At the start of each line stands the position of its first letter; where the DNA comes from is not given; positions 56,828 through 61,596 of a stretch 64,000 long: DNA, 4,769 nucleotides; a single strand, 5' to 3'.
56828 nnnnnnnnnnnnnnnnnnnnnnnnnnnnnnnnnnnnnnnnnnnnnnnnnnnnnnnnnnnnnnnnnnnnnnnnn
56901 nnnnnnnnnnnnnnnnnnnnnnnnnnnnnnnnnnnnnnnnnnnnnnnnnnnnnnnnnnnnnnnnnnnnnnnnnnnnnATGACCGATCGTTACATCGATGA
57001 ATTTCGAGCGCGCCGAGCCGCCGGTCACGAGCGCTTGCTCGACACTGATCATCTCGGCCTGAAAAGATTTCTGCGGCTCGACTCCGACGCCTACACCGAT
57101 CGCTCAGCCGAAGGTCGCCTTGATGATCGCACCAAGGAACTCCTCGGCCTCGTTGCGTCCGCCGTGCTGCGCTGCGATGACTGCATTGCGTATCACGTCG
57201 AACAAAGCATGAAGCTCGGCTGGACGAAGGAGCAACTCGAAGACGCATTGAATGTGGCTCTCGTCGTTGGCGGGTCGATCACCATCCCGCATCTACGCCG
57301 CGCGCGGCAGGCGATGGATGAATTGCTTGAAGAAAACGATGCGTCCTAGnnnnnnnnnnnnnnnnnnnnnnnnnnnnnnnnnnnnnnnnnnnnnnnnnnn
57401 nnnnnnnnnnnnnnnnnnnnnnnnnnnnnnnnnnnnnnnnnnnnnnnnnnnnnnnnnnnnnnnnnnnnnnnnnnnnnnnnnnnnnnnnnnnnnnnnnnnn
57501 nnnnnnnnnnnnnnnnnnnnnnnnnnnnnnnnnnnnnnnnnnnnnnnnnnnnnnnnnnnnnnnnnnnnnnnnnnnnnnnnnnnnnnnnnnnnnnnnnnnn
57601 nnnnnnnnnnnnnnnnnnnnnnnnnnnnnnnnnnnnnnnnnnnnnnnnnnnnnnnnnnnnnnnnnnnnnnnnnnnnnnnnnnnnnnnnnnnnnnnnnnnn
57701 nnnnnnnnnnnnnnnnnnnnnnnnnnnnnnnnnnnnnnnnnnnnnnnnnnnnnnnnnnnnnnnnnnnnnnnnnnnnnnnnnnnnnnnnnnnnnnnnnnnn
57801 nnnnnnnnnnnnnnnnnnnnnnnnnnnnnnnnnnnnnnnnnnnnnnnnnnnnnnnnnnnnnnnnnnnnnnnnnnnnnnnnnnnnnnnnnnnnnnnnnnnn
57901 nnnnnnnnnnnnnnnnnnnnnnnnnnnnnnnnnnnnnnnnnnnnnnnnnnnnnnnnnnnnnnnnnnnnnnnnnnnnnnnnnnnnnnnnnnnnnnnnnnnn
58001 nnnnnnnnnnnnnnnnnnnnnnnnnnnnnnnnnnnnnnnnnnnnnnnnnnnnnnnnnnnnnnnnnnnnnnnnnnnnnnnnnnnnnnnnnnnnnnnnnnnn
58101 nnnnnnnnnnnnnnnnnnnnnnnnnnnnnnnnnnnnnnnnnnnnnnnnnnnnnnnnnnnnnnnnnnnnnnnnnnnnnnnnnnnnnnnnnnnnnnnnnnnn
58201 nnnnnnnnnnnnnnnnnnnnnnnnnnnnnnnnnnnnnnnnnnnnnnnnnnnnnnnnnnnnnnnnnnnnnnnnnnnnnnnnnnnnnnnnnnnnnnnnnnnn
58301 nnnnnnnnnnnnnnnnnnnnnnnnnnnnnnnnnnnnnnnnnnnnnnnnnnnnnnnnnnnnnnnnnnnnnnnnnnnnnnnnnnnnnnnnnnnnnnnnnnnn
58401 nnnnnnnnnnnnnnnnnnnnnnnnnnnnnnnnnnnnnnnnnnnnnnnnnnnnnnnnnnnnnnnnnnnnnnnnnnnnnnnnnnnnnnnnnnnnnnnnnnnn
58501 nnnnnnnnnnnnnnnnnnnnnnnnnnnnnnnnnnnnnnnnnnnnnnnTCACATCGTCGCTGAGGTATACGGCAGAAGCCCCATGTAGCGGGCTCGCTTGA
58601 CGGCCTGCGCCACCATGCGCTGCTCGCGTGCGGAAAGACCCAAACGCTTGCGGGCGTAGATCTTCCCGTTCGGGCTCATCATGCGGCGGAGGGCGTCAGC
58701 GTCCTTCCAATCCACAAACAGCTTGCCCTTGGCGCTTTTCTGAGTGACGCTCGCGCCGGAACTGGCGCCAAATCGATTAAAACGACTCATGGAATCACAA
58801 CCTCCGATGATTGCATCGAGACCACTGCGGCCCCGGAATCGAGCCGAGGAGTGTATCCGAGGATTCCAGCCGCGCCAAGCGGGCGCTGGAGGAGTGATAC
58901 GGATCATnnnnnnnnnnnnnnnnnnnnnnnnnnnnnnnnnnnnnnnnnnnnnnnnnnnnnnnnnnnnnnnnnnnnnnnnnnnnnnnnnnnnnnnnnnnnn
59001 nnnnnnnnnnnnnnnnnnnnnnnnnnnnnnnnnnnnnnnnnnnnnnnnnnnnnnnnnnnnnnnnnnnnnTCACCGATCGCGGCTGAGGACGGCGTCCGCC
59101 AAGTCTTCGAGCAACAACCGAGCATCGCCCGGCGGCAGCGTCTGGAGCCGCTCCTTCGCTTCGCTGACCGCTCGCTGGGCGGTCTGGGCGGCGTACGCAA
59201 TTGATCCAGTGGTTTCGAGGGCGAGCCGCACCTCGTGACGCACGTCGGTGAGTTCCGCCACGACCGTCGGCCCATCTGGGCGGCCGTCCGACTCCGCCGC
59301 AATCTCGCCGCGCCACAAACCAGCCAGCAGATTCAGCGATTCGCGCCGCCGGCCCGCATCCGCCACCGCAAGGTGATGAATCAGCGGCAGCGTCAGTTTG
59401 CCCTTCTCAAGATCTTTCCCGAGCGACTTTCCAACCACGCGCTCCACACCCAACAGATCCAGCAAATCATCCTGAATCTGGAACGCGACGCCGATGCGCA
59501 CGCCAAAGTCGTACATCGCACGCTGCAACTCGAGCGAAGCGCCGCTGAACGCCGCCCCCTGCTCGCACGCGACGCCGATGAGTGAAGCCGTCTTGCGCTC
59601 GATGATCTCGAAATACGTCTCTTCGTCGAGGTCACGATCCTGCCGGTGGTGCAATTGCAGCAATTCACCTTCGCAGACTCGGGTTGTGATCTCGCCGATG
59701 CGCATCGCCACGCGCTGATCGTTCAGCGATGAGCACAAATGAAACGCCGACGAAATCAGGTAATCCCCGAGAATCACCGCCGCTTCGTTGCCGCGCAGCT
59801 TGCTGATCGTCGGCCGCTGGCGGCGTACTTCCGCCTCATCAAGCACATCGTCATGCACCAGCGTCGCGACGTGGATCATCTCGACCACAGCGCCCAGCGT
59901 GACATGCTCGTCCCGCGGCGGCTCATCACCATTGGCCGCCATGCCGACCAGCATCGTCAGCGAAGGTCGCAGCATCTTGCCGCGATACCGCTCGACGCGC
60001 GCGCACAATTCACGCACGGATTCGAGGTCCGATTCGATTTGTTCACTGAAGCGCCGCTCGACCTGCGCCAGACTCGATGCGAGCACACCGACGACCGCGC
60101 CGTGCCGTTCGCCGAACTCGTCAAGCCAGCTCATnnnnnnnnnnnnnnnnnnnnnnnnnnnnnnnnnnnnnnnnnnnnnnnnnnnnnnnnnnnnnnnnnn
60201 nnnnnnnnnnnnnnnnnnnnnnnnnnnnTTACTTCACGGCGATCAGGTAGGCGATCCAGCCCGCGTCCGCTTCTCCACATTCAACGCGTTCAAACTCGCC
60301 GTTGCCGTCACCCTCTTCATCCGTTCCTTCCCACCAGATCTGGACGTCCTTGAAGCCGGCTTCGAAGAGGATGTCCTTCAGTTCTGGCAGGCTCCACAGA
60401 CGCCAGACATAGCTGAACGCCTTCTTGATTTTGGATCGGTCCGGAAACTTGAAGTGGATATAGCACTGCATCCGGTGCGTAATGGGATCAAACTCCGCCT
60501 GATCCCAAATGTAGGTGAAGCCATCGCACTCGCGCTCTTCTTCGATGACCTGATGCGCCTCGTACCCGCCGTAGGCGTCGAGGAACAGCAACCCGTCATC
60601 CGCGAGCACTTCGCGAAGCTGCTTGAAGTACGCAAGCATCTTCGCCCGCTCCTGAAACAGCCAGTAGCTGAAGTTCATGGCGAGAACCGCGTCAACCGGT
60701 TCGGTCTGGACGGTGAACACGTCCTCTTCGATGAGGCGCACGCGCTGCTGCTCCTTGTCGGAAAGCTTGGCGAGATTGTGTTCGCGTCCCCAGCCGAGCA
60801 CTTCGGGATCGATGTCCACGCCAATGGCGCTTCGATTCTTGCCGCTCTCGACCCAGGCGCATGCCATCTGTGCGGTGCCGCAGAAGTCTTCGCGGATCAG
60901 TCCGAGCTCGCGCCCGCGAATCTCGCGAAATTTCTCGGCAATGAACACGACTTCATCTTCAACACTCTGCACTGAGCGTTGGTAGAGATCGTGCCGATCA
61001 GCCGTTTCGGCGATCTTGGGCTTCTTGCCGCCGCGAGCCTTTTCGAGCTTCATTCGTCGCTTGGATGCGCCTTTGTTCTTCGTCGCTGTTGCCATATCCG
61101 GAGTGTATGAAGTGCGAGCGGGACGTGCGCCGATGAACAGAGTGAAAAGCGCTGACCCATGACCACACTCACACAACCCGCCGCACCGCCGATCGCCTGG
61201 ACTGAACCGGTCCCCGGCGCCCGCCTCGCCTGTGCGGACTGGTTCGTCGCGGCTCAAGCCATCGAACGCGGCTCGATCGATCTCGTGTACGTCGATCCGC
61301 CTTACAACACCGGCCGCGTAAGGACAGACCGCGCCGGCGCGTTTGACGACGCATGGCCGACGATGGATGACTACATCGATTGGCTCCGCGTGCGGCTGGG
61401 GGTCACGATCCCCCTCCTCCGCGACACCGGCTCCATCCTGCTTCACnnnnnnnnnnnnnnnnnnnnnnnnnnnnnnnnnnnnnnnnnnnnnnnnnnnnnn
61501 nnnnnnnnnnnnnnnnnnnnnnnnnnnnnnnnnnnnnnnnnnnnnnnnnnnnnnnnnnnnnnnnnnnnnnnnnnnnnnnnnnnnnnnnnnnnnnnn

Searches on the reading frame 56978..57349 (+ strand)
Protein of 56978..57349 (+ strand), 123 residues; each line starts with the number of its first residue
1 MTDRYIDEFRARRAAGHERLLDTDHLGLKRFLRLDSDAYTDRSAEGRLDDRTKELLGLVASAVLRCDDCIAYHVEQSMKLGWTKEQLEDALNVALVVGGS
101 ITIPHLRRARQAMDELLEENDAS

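Call 51: search_protein_families(library=pfam, proteins=[window:56978-57349:+], max_evalue=0.001)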
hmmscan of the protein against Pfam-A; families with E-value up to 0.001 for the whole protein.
window:56978-57349:+ (123 aa): 1 family
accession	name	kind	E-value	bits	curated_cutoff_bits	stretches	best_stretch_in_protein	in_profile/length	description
PF02627.25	CMD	-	1.1e-15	57.8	23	1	38-109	14-81/84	Carboxymuconolactone decarboxylase family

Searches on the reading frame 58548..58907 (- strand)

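Call 51: search_protein_families(library=pfam, proteins=[window:58548-58907:-], max_evalue=0.001)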
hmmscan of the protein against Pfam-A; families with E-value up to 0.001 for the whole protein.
window:58548-58907:- (119 aa): 1 family
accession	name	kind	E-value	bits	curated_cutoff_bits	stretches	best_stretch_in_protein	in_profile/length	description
PF01084.26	Ribosomal_S18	-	1.7e-18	66.9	21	1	62-112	2-52/52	Ribosomal protein S18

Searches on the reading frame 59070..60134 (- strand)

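Call 51: search_protein_families(library=pfam, proteins=[window:59070-60134:-], max_evalue=0.001)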
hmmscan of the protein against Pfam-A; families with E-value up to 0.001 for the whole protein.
window:59070-60134:- (354 aa): 1 family
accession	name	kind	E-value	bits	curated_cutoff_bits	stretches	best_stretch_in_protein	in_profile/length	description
PF00348.22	polyprenyl_synt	-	8.3e-65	218.9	27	1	47-266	11-230/251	Polyprenyl synthetase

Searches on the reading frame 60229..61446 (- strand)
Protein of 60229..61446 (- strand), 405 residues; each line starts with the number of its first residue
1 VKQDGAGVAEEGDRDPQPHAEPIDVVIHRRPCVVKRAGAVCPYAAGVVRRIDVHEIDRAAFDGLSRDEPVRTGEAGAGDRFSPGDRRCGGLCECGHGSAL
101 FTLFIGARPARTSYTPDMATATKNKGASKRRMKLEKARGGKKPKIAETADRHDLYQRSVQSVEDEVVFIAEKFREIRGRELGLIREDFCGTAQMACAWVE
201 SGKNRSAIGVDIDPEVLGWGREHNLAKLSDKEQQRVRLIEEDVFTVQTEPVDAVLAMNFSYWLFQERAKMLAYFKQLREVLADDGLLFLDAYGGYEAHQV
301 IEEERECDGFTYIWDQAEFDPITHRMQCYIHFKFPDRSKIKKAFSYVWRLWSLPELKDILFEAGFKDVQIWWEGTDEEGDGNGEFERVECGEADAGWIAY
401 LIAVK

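Call 51: search_protein_families(library=pfam, proteins=[window:60229-61446:-], max_evalue=0.001)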
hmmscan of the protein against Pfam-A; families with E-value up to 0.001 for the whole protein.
window:60229-61446:- (405 aa): 4 families
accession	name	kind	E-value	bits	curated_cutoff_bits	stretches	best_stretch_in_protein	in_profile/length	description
PF08242.18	Methyltransf_12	-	6.6e-08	33.6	30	1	189-287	5-98/98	Methyltransferase domain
PF13649.12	Methyltransf_25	-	1.7e-06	29.1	27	1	189-285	6-97/97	Methyltransferase domain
PF08241.18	Methyltransf_11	-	1.1e-05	26.4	21.2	1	189-288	5-94/95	Methyltransferase domain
PF13847.12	Methyltransf_31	-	0.00053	20.1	27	0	188-293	11-113/145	Methyltransferase domain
